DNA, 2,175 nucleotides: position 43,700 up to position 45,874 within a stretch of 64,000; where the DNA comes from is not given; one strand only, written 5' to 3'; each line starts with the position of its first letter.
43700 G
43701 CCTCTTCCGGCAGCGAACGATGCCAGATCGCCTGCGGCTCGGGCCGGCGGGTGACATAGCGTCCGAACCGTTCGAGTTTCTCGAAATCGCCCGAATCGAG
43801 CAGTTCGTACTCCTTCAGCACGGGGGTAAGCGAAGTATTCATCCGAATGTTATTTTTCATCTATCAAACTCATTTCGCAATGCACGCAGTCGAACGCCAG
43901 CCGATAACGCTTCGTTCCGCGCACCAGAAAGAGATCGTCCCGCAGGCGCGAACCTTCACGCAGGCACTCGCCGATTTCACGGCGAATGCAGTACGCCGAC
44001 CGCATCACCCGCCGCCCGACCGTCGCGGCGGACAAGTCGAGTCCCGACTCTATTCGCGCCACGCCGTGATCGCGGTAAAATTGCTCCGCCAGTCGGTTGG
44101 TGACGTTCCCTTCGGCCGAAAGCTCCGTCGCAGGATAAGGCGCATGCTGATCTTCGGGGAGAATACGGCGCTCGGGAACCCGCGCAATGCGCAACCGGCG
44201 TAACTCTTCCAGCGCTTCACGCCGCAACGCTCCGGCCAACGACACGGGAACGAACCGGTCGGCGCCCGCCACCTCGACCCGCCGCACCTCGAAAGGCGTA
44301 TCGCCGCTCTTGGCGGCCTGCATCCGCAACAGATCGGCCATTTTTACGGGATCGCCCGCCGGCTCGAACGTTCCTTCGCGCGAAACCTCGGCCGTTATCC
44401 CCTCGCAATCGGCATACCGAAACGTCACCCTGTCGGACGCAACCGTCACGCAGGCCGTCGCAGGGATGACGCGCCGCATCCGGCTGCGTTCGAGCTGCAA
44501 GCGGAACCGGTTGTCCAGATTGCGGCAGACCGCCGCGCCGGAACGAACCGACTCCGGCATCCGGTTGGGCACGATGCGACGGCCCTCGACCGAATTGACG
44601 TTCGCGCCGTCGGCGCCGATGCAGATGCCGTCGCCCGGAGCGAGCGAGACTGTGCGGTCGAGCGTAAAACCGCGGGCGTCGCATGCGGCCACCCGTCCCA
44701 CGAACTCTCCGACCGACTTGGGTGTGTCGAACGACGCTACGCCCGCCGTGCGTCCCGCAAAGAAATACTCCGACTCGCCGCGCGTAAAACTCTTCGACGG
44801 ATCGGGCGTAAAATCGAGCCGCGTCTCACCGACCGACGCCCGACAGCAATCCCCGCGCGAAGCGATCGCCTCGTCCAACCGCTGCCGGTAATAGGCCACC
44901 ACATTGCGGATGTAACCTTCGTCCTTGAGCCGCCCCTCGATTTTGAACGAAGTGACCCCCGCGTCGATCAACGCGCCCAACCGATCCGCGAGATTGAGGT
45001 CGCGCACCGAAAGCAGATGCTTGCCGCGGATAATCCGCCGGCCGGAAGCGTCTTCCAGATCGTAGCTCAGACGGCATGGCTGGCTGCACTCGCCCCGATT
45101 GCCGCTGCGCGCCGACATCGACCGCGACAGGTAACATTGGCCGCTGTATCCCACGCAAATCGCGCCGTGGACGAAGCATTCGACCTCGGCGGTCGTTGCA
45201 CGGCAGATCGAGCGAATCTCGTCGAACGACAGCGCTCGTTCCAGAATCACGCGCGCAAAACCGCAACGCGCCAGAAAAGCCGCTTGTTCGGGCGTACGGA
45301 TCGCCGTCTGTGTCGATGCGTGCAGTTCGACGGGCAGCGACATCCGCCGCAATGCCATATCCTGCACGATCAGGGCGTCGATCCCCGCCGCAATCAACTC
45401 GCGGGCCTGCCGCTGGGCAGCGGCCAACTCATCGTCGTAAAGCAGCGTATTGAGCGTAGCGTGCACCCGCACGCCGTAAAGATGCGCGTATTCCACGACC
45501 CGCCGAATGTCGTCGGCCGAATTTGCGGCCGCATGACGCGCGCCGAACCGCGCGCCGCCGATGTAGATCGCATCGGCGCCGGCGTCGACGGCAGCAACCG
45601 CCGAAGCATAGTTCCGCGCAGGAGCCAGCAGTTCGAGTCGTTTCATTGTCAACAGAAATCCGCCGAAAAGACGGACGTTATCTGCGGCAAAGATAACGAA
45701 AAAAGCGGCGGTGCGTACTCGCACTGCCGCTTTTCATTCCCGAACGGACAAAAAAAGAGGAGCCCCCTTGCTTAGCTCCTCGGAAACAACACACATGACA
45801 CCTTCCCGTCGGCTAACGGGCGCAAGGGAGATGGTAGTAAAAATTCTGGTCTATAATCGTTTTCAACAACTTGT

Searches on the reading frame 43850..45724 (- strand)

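Call 4: search_protein_families(library=pfam, proteins=[window:43850-45724:-], max_evalue=0.01)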
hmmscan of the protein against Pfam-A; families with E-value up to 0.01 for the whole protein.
window:43850-45724:- (624 aa): 3 families
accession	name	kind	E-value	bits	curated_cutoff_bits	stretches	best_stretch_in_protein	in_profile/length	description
PF01136.24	Peptidase_U32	-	1.4e-66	224.6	22.4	1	102-325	3-230/233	Peptidase family U32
PF12392.13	DUF3656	-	2.3e-14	54.4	22.1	1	399-512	1-108/109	Collagenase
PF10599.14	Nup_retrotrp_bd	-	0.0011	20.1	25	1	306-385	4-79/86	Retro-transposon transporting motif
